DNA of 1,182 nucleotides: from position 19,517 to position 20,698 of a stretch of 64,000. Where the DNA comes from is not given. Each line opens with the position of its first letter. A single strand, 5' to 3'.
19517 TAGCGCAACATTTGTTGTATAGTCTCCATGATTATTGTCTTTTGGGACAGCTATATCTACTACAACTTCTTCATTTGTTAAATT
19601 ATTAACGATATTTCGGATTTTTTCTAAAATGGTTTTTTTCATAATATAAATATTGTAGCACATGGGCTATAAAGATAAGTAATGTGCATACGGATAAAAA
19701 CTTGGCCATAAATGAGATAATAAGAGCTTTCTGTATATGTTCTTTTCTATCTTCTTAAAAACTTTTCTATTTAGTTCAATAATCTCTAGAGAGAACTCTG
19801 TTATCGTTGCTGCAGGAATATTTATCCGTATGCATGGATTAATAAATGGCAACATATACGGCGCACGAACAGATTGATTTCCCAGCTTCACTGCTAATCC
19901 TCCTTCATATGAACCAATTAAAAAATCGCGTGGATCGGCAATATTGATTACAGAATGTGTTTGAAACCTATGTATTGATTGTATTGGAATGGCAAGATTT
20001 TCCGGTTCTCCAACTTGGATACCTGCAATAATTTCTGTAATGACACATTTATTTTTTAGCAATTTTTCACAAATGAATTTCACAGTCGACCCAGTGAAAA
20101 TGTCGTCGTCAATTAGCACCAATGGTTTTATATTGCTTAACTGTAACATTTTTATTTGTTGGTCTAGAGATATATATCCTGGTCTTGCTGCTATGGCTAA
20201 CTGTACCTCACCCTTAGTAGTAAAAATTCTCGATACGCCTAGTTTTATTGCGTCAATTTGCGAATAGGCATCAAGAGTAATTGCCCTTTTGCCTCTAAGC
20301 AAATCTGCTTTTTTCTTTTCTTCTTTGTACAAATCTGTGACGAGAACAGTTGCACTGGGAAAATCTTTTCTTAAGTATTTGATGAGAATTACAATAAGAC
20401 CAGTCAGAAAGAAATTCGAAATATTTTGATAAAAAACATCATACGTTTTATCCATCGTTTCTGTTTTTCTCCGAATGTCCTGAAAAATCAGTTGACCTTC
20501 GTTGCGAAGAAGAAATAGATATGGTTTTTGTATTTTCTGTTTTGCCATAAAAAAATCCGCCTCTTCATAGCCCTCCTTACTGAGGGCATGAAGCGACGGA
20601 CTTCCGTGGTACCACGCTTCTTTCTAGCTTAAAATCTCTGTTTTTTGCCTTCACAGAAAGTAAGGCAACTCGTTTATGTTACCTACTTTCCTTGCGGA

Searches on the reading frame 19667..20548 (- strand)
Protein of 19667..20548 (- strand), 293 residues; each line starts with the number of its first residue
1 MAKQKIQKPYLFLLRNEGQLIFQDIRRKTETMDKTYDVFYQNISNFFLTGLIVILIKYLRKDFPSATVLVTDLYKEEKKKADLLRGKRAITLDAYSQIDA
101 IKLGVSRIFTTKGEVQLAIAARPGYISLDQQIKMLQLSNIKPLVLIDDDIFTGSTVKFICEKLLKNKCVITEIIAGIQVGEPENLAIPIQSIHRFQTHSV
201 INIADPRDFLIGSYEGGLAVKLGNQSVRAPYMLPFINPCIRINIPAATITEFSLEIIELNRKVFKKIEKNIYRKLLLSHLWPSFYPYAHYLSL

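Call 10: search_protein_families(library=pfam, proteins=[window:19667-20548:-], max_evalue=0.01)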
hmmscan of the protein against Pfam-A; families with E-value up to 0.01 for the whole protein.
window:19667-20548:- (293 aa): 1 family
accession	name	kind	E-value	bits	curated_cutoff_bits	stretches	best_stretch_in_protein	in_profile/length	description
PF24390.1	PRTase-CE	-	0.0015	18.9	27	1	124-168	92-133/253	PRTase-CE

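Call 12: find_homologous_proteins(query=window:19667-20548:-)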
Query window:19667-20548:- (293 aa): 4 proteins with E <= 0.001 among 1399 candidates.
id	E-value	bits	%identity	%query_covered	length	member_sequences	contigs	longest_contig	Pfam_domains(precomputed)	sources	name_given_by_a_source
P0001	2.9e-188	642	100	100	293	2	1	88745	-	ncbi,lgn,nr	ncbi:MAG TPA: hypothetical protein VGT05_04405 [Patescibacteria group bacterium]|nr:hypothetical pro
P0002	1.6e-81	292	52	94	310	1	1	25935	-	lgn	-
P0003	2.3e-53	200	40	93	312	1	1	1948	-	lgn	-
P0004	1.2e-46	177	35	95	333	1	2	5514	-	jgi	jgi:hypothetical protein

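Call 13: find_encoding_contigs(protein=P0002, flank=8000, max_places=3)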
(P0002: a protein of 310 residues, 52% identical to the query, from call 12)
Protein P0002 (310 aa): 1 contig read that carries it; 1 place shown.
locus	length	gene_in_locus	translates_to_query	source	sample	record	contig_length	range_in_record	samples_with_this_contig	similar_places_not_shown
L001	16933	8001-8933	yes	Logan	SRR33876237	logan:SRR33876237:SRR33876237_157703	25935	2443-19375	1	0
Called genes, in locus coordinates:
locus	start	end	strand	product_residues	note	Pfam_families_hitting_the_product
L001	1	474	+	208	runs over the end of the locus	PF10531:SLBB (weak), PF00633:HHH (faint), PF12836:HHH_3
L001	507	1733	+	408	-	PF03772:Competence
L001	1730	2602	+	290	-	PF00753:Lactamase_B (weak), PF12706:Lactamase_B_2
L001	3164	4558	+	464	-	PF12844:HTH_19 (faint), PF13560:HTH_31 (weak), PF01381:HTH_3, PF13374:TPR_10 (faint), PF00515:TPR_1 (faint), PF07719:TPR_2 (faint), PF13424:TPR_12 (weak), PF13424:TPR_12 (weak), +4 more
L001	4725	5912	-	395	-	PF00512:HisKA, PF02518:HATPase_c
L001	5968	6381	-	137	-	PF00072:Response_reg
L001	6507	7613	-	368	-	PF01757:Acyl_transf_3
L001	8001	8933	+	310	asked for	-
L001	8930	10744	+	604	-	PF03485:Arg_tRNA_synt_N, PF00750:tRNA-synt_1d, PF05746:DALR_1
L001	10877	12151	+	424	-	PF00675:Peptidase_M16, PF05193:Peptidase_M16_C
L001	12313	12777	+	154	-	PF00334:NDK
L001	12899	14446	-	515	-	PF04185:Phosphoesterase, PF00404:Dockerin_1 (weak)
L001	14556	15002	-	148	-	PF07884:VKOR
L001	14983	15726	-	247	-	PF13462:Thioredoxin_4, PF01323:DSBA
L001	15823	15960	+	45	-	-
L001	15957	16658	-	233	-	-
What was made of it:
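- argS follows in the window and in L001 (calls 10, 13).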

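Call 14: find_encoding_contigs(protein=P0004, flank=8000, max_places=3)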
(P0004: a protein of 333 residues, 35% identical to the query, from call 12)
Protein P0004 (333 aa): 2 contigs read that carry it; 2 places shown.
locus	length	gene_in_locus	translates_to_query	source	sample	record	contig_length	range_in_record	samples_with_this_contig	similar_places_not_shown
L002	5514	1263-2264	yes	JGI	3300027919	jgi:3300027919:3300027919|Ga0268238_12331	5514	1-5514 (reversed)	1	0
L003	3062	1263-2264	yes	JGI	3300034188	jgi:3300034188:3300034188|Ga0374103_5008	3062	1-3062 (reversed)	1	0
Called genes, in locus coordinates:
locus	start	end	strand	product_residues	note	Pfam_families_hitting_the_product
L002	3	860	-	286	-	?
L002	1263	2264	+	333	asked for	-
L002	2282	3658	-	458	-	-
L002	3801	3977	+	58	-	-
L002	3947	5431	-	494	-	PF04185:Phosphoesterase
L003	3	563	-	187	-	?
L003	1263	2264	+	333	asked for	-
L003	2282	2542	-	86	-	PF00498:FHA, PF16697:Yop-YscD_cpl (weak)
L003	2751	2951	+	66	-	-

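Call 15: find_encoding_contigs(protein=P0003, flank=8000, max_places=3)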
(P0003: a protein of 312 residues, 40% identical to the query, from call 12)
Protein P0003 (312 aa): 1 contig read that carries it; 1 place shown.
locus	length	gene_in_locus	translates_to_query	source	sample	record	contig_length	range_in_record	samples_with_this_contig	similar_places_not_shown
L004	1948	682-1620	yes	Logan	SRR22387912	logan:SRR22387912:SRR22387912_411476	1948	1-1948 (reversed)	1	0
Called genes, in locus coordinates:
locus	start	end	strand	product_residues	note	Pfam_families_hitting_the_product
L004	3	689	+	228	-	?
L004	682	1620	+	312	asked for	-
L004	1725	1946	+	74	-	?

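Call 18: find_related_loci(query=A1, collection=metagenome_contigs, flank=3000)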
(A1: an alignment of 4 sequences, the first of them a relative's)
Query A1 (293 aa) in metagenome_contigs; peptide patterns used: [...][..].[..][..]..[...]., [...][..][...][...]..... (x = any residue, [..] = any of these).
600 stretches matched a pattern, but none encodes a relative of the query by tblastn (E <= 1e-3).

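Call 19: find_related_loci(query=A1, collection=genome_contigs, flank=6000)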
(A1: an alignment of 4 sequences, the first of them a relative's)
Query A1 (293 aa) in genome_contigs; peptide patterns used: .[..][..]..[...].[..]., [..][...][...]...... (x = any residue, [..] = any of these).
141 stretches matched a pattern; 5 encode a relative of the query (tblastn E <= 1e-3); 5 distinct loci.
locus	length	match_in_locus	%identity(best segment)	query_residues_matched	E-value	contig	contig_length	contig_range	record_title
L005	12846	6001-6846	32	3-292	7e-43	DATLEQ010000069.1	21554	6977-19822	MAG TPA_asm: Candidatus Limnocylindrales bacterium isolate SMAG_U14380 k141_7933285, whole genome shotgun sequence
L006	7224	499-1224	34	2-260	9e-40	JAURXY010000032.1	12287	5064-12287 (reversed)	MAG: bacterium isolate E10_metabat.bin.66_sub E10_k141_385708, whole genome shotgun sequence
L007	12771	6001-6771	30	3-265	6e-39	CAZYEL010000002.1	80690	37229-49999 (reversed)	MAG TPA_asm: uncultured Candidatus Saccharibacteria bacterium isolate binchicken_co227_1009 genome assembly, contig: NOD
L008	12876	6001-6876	25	10-289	3e-26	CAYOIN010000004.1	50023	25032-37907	MAG TPA_asm: uncultured Gammaproteobacteria bacterium isolate binchicken_co105_445 genome assembly, contig: NODE_773_len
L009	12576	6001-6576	31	97-283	9e-19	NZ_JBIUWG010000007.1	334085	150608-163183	Streptomyces sp. NPDC087658 NPDC087658_133_H9.ctg-0007, whole genome shotgun sequence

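Call 50: search_protein_families(library=ncbifam, proteins=[window:19667-20548:-], max_evalue=0.01)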
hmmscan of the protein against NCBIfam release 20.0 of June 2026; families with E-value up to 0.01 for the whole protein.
window:19667-20548:- (293 aa): 3 families
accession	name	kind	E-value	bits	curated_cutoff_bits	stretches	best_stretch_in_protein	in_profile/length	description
NF002635.0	PRK02304.1-4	subfamily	0.00046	19.8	146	1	109-185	88-160/188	adenine phosphoribosyltransferase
NF040646.1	HPT_Archaea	equivalog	0.00098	18.7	200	1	109-184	87-158/184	hypoxanthine/guanine phosphoribosyltransferase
TIGR00201.1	comF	subfamily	0.0074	16.2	233.55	1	128-168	139-180/190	ComF family protein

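Call 59: find_homologous_proteins(query=A3, max_evalue=0.00001)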
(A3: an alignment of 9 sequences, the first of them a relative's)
Query A3 (9 sequences) (293 aa, profile of the alignment): 26 proteins with E <= 0.00001 among 8000 candidates.
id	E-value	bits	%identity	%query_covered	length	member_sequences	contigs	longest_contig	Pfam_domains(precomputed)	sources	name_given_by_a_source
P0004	1.7e-113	397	35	95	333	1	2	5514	-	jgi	jgi:hypothetical protein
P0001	2.2e-111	390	100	100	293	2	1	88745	-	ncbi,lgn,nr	ncbi:MAG TPA: hypothetical protein VGT05_04405 [Patescibacteria group bacterium]|nr:hypothetical pro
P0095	3.8e-89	317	31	64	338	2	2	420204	-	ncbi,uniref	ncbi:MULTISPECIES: hypothetical protein [unclassified Streptomyces]|uniref:hypothetical protein n=1 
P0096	6.5e-82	293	31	65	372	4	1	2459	-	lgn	-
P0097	7.2e-79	283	34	88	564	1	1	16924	PF08282.19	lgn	-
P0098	9.6e-79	283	33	60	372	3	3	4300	-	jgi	jgi:hypothetical protein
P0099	3.8e-78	281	30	62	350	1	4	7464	-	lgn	-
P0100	1.6e-69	252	29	72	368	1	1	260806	-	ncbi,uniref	ncbi:hypothetical protein [Streptomyces sp. NPDC048282]|uniref:hypothetical protein n=1 Tax=Streptom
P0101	5.8e-69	251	30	64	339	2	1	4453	-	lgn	-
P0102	8.3e-69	250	29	68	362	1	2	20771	-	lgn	-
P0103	1.9e-65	239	31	66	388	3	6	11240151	-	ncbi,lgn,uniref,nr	ncbi:hypothetical protein OIE52_02265 [Streptomyces canus]|uniref:hypothetical protein n=1 Tax=Strep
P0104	4.4e-65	238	29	66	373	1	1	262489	-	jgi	jgi:hypothetical protein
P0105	1.3e-64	236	29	66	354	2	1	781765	-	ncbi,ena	-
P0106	2.3e-64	236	29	66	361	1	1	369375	-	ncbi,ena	-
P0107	2.5e-64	235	30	71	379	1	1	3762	-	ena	-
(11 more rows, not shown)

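Call 62: search_solved_structures(query=A4, max_evalue=1)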
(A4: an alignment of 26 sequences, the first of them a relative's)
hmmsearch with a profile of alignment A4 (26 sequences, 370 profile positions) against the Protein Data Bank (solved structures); distinct sequences matched with E-value up to 1: 38.
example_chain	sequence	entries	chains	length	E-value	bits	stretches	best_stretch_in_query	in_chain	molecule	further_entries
2wns_A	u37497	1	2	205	0.0059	18.8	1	166-204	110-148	OROTATE PHOSPHORIBOSYLTRANSFERASE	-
6fch_A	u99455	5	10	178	0.0089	18.2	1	150-225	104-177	Adenine phosphoribosyltransferase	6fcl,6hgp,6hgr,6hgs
6fci_A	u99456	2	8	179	0.009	18.2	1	150-225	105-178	Adenine phosphoribosyltransferase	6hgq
1ore_A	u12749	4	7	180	0.0091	18.2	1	150-225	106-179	Adenine phosphoribosyltransferase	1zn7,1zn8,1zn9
6fd4_B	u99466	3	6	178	0.0091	18.2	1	150-225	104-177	Adenine phosphoribosyltransferase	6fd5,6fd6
4x44_A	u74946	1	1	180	0.0092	18.1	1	150-225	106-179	Adenine phosphoribosyltransferase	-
3qw4_B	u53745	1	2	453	0.015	17.5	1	165-203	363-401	UMP synthase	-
4x45_A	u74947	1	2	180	0.017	17.3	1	150-210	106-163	Adenine phosphoribosyltransferase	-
4rqa_A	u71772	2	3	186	0.019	17.1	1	158-202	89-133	Hypoxanthine phosphoribosyltransferase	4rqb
3m3h_A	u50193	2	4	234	0.033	16.3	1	164-202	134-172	Orotate phosphoribosyltransferase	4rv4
4s2u_A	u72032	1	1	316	0.034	16.3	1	156-195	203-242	Ribose-phosphate pyrophosphokinase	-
7xmu_A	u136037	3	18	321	0.035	16.2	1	156-195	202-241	Ribose-phosphate pyrophosphokinase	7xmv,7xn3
6asv_A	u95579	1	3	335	0.038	16.1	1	156-195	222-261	Ribose-phosphate pyrophosphokinase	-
1u9y_A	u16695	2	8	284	0.046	15.8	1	156-221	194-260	Ribose-phosphate pyrophosphokinase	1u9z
2yzk_A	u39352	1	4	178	0.055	15.6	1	158-210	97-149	Orotate phosphoribosyltransferase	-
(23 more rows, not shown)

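Call 66: predict_structure(alignment_id=A4)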
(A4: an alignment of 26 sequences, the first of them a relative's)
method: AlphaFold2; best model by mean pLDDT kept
length: 293 residues; sequences in the alignment: 26
mean_pLDDT: 94.0   pTM: 0.90
mean pLDDT of the five models: 94.0, 93.1, 88.6, 85.5, 83.9
residues with pLDDT >= 90: 268; 70-90: 18; 50-70: 3; < 50: 4
segments of 3 or more residues with pLDDT < 50: 1-4
pLDDT, mean of each block of 10 residues (from residue 1): 60 96 96 96 98 98 96 96 96 93 96 95 95 93 95 95 95 97 94 95 96 93 94 95 96 98 98 95 90 79
secondary structure, 60 per line:
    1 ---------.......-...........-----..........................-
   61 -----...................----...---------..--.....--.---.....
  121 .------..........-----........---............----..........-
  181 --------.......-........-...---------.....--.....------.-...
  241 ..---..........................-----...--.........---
elements in order: E10-16 H18-28 H34-59 E66-72 H73-84 E89-91 E105-109 E116-121 H128-137 E143-150 H154-165 E170-179 E189-195 E200-204 E218-222 E225-229 H238-242 H246-271 H282-290

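Call 68: fold_search(model_id=the predicted structure, library=pdb)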
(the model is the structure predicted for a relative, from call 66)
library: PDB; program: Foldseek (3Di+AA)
matches with E <= 10: 1115; with E <= 0.001: 0
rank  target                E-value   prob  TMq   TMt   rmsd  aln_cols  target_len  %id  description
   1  6fsp_A                1.5e-03  0.98  0.20  0.31  14.8       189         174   12  Crystal structure of APRT from Thermus thermophilus (released 2019-03-20)
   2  7f06_B                3.5e-03  0.98  0.20  0.31  14.5       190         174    7  Crystal Structure of 1144 (released 2022-09-28)
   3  1vch_D                5.8e-03  0.95  0.20  0.32  14.6       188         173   11  Crystal Structure of a Phosphoribosyltransferase-related protein from Thermus thermophilus (released 2005-03-22)
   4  1vdm_I                6.2e-03  1.00  0.27  0.50   5.6       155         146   15  Crystal structure of purine phosphoribosyltransferase from Pyrococcus horikoshii Ot3 (released 2005-05-24)
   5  4x44                  7.0e-03  1.00  0.26  0.40   7.2       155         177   12  Crystal Structure of Mutant R89Q of human Adenine phosphoribosyltransferase (released 2015-12-02)
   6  1vch_A                7.8e-03  1.00  0.29  0.48   5.2       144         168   12  Crystal Structure of a Phosphoribosyltransferase-related protein from Thermus thermophilus (released 2005-03-22)
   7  7f06_A                7.8e-03  0.93  0.20  0.30  15.0       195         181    8  Crystal Structure of 1144 (released 2022-09-28)
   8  5knr_B                8.3e-03  0.99  0.25  0.38   7.0       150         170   12  E. coli HPRT in complexed with 9-[(N-phosphonoethyl-N-phosphonoethoxyethyl)-2-aminoethyl]-guanine (released 2017-07-19)
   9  5zgo_A                8.8e-03  0.85  0.19  0.29  14.7       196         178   10  Crystal structure of APRT2 from Thermus thermophilus HB8 (released 2019-03-06)
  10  7san_B                9.3e-03  0.95  0.20  0.29   8.8       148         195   11  Crystal structure of human hypoxanthine guanine phosphoribzosyltransferase in complex with (4S,7S)-7-hydroxy-4-((guani (released 2022-05-18)
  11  4lza_B                9.9e-03  1.00  0.28  0.46   6.5       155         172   12  Crystal structure of adenine phosphoribosyltransferase from Thermoanaerobacter pseudethanolicus ATCC 33223, NYSGRC Tar (released 2013-08-14)
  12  1o57_B                9.9e-03  1.00  0.28  0.30   6.2       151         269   14  CRYSTAL STRUCTURE OF THE PURINE OPERON REPRESSOR OF BACILLUS SUBTILIS (released 2003-08-26)
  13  1fsg_A                9.9e-03  0.99  0.28  0.34   6.5       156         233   13  TOXOPLASMA GONDII HYPOXANTHINE-GUANINE PHOSPHORIBOSYLTRANSFERASE COMPLEXED WITH 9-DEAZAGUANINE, ALPHA-D-5-PHOSPHORIBOS (released 2000-12-06)
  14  1ore                  1.0e-02  1.00  0.17  0.28   1.8        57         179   21  Human Adenine Phosphoribosyltransferase (released 2004-03-30)
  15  1vch_B                1.0e-02  1.00  0.30  0.49   4.9       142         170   12  Crystal Structure of a Phosphoribosyltransferase-related protein from Thermus thermophilus (released 2005-03-22)
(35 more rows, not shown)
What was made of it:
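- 19667..20548 (-): First regulated gene: an uncharacterised, divergent type I PRTase-like protein of 293 aa. Calls 10, 12, 50, 59, 62, 66 and 68.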

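Call 81: find_encoding_contigs(protein=P0097, flank=3000, max_places=2)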
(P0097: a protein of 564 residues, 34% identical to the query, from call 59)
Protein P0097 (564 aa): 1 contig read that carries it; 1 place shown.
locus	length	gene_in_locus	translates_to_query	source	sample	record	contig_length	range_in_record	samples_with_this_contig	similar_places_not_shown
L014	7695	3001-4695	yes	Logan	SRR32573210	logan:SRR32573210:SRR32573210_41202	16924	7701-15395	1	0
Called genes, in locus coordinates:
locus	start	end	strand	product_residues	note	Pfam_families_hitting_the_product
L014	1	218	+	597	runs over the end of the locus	PF03485:Arg_tRNA_synt_N, PF00750:tRNA-synt_1d, PF05746:DALR_1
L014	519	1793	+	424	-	PF00291:PALP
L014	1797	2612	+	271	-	PF00117:GATase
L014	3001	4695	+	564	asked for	PF08282:Hydrolase_3 (faint)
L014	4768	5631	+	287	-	PF01156:IU_nuc_hydro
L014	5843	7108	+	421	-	PF01546:Peptidase_M20, PF07687:M20_dimer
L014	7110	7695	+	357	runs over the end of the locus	PF00696:AA_kinase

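Call 82: find_encoding_contigs(protein=P0102, flank=3000, max_places=2)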
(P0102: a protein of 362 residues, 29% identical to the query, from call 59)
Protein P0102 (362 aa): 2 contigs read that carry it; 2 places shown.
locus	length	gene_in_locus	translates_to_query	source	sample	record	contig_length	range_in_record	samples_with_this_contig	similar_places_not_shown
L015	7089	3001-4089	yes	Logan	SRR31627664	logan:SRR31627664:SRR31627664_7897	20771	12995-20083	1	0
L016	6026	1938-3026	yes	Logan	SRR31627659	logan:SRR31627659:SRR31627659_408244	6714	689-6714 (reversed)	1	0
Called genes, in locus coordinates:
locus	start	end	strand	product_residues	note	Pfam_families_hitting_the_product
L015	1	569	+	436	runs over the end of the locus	PF00860:Xan_ur_permease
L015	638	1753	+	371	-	PF12917:YfbR-like, PF13023:HD_3, PF01966:HD (weak)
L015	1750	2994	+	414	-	PF00278:Orn_DAP_Arg_deC, PF02784:Orn_Arg_deC_N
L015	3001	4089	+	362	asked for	-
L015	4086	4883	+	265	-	PF00702:Hydrolase (faint)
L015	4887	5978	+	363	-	PF01408:GFO_IDH_MocA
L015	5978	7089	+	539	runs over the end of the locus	PF00128:Alpha-amylase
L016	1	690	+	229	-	?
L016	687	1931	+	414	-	PF00278:Orn_DAP_Arg_deC, PF02784:Orn_Arg_deC_N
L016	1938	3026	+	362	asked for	-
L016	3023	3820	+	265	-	PF00702:Hydrolase (faint)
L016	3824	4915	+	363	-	PF01408:GFO_IDH_MocA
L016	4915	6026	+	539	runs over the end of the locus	PF00128:Alpha-amylase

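Call 83: find_encoding_contigs(protein=P0099, flank=3000, max_places=2)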
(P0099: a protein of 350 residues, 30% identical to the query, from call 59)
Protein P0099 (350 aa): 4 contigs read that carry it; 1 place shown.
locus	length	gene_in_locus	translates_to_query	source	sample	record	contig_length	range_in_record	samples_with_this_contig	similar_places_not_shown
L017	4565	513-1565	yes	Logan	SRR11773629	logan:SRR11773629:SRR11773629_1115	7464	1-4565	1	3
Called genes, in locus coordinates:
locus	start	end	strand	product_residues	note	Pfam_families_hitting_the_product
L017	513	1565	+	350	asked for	-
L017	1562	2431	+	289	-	-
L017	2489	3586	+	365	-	PF01408:GFO_IDH_MocA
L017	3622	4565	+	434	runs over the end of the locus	PF00202:Aminotran_3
